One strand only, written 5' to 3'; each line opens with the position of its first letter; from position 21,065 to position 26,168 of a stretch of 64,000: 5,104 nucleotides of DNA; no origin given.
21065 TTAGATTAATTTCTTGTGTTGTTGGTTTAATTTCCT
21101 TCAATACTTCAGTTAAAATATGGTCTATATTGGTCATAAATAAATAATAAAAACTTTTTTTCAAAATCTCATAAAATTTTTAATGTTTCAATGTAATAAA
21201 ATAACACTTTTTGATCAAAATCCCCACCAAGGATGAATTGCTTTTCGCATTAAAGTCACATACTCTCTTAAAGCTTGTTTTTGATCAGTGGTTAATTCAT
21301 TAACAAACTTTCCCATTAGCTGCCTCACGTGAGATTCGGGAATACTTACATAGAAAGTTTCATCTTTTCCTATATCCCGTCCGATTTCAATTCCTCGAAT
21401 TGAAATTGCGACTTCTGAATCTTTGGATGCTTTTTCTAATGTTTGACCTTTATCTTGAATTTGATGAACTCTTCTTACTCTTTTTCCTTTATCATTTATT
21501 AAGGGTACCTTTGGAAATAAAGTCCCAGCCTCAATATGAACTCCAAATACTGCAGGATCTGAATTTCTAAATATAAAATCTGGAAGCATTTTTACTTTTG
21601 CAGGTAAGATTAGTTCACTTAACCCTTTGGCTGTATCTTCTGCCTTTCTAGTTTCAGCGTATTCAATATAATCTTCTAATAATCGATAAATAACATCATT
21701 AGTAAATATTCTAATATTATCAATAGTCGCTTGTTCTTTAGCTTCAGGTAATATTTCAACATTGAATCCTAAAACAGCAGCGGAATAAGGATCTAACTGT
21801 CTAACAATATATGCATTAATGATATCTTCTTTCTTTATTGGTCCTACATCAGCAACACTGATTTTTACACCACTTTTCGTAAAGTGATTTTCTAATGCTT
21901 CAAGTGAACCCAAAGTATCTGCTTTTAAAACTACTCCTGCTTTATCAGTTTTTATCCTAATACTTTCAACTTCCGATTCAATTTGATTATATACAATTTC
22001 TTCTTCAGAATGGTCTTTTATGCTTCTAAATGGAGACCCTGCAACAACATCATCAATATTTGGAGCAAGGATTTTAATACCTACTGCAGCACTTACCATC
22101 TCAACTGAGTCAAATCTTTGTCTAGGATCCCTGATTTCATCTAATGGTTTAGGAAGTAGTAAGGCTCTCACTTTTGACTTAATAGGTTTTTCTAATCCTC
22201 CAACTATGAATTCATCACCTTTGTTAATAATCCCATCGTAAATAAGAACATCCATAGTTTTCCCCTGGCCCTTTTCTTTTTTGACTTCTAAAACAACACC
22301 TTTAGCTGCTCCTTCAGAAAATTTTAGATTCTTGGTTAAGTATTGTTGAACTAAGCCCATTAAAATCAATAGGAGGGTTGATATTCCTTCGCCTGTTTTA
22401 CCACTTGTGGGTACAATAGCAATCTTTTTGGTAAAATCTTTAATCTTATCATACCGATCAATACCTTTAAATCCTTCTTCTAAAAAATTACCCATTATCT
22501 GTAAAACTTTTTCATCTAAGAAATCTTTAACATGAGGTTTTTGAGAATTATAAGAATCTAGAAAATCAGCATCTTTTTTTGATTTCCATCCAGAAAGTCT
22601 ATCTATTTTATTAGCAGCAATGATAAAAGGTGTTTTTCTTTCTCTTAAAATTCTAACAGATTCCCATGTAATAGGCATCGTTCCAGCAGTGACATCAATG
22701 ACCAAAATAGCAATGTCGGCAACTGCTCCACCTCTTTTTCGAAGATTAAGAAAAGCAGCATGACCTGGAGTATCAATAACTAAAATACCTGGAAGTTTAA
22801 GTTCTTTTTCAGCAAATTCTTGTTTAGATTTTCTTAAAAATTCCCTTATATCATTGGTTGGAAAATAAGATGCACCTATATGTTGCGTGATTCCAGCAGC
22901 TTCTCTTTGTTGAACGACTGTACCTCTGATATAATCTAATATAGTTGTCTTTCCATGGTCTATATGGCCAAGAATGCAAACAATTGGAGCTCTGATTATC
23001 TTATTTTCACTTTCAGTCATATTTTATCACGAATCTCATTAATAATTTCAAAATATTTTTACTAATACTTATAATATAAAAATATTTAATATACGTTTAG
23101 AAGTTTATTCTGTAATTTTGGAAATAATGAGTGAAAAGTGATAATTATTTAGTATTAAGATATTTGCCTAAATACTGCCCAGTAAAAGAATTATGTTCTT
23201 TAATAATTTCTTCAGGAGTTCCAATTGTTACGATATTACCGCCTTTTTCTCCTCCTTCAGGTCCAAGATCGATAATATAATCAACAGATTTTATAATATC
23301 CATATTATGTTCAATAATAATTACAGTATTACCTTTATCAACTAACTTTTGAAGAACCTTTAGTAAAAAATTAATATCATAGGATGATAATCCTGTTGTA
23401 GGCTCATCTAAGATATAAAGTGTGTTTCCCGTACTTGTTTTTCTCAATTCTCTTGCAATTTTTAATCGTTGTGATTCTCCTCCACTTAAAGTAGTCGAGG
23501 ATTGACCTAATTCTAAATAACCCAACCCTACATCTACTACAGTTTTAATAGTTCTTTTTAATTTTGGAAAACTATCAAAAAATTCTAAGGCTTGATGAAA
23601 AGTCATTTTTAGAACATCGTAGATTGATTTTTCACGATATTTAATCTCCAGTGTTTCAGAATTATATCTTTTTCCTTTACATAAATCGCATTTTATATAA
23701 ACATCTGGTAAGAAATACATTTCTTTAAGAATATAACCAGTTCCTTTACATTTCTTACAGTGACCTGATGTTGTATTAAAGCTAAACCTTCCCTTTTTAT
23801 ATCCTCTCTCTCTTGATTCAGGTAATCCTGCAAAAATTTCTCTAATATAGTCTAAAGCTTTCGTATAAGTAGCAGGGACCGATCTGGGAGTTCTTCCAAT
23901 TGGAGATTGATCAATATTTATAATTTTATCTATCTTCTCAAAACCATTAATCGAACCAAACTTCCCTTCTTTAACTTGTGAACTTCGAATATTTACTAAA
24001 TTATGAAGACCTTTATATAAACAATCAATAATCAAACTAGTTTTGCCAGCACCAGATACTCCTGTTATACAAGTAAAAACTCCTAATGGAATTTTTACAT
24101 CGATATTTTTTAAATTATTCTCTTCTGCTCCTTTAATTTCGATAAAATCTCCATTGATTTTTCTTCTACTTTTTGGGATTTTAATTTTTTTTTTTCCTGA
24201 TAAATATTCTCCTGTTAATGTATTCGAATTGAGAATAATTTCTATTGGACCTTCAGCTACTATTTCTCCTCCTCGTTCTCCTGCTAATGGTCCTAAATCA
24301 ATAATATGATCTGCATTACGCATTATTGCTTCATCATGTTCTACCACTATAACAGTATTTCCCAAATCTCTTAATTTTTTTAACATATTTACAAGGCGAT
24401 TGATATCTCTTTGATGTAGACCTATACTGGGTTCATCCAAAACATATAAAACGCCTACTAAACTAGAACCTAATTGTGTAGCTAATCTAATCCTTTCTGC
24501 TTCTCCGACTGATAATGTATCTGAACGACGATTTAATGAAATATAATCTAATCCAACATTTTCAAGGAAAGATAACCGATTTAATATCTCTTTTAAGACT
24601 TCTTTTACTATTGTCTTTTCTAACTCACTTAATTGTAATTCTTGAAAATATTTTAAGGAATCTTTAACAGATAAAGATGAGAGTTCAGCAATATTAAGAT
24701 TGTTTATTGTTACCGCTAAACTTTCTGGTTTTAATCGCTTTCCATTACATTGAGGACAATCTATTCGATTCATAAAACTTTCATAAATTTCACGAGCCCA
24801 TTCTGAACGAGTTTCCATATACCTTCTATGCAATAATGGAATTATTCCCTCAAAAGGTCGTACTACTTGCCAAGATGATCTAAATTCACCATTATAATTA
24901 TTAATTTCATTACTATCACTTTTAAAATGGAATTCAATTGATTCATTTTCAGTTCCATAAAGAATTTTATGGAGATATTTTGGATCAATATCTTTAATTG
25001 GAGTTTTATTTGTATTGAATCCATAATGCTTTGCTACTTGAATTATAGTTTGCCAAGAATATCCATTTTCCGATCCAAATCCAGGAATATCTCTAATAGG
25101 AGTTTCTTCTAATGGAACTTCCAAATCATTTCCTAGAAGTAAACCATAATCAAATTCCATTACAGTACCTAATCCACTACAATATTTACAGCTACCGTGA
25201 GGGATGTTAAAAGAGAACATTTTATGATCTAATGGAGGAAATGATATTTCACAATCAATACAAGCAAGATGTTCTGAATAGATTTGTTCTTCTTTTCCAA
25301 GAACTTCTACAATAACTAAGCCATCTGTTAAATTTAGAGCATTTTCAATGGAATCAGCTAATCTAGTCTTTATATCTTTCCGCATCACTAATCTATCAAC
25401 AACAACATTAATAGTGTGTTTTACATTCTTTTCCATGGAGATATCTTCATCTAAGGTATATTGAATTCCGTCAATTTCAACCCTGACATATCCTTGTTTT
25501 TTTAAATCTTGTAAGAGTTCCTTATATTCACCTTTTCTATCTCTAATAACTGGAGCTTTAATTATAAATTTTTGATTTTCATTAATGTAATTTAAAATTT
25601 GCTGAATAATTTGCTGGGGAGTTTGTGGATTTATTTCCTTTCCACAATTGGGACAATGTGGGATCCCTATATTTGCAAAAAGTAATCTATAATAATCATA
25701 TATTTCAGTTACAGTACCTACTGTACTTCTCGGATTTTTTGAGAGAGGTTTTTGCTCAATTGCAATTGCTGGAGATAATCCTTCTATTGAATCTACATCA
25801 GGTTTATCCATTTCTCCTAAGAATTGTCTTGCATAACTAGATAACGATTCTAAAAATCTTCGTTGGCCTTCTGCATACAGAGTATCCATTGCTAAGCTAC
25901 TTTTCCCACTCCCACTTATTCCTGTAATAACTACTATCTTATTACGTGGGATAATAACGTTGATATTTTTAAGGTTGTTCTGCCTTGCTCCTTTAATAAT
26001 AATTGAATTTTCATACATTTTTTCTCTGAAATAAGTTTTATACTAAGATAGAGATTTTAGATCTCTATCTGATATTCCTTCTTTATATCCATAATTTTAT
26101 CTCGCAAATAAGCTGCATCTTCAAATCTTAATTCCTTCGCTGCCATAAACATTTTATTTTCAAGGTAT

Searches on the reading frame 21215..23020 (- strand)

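Call 13: search_protein_families(library=pfam, proteins=[window:21215-23020:-], max_evalue=0.00001)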
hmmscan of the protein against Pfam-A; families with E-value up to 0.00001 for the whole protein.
window:21215-23020:- (601 aa): 4 families
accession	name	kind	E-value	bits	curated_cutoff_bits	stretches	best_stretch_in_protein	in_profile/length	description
PF00009.33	GTP_EFTU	-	4e-31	108.5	26.5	1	12-225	4-187/188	Elongation factor Tu GTP binding domain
PF14578.12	GTP_EFTU_D4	-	3.1e-24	85.1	23.8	1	473-557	2-86/86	Elongation factor Tu domain 4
PF11987.13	IF-2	-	4.6e-19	68.9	27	1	345-451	10-116/117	Translation-initiation factor 2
PF01926.29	MMR_HSR1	-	1e-06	29.2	21.9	1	14-138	2-113/113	50S ribosome-binding GTPase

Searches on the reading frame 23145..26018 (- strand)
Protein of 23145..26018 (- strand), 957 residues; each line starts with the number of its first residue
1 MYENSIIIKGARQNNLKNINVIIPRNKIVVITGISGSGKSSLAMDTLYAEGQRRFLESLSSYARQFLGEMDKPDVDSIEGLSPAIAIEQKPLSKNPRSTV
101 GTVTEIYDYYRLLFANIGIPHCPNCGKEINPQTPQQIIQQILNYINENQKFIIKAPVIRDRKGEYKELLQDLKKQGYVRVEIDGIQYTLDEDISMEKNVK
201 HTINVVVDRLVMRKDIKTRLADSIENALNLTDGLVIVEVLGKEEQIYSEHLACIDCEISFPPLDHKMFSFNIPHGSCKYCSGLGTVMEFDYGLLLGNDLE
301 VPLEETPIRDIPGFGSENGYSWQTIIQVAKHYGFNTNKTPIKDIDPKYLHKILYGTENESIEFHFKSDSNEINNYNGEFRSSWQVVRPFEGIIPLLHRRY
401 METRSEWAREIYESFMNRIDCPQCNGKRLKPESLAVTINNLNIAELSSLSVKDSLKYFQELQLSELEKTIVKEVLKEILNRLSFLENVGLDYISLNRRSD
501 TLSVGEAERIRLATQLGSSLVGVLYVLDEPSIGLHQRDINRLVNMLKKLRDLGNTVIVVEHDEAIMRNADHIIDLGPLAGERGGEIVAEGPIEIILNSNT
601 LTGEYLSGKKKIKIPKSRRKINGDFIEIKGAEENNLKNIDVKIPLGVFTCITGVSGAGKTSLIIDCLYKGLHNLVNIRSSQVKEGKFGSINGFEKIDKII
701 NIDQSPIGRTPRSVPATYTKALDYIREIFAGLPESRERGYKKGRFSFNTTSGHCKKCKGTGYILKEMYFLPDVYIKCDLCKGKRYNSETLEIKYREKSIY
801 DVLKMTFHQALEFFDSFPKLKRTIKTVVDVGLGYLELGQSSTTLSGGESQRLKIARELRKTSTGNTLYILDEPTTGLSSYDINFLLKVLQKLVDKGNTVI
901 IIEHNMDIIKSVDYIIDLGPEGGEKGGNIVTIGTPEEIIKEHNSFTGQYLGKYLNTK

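Call 13: search_protein_families(library=pfam, proteins=[window:23145-26018:-], max_evalue=0.00001)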
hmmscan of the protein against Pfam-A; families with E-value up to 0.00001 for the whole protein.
window:23145-26018:- (957 aa): 7 families
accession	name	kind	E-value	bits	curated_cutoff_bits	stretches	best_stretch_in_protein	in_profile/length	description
PF17760.6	UvrA_inter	-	5.4e-37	126.5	23.3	1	132-239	1-107/109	UvrA interaction domain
PF17755.6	UvrA_DNA-bind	-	1.6e-19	70.6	23.2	1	311-413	21-109/110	UvrA DNA-binding domain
PF00005.33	ABC_tran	-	4.5e-18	66.6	25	0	824-875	89-137/137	ABC transporter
PF02463.25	SMC_N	-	2.4e-10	40.6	40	0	242-574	135-210/220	RecF/RecN/SMC N terminal domain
PF13481.12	AAA_25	-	2.4e-06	27.8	27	0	18-47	25-54/195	AAA domain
PF03193.22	RsgA_GTPase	-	3e-06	27.6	30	0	612-686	73-145/174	RsgA GTPase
PF13555.12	AAA_29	-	9.6e-06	25.7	27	0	24-42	20-38/61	P-loop containing region of AAA domain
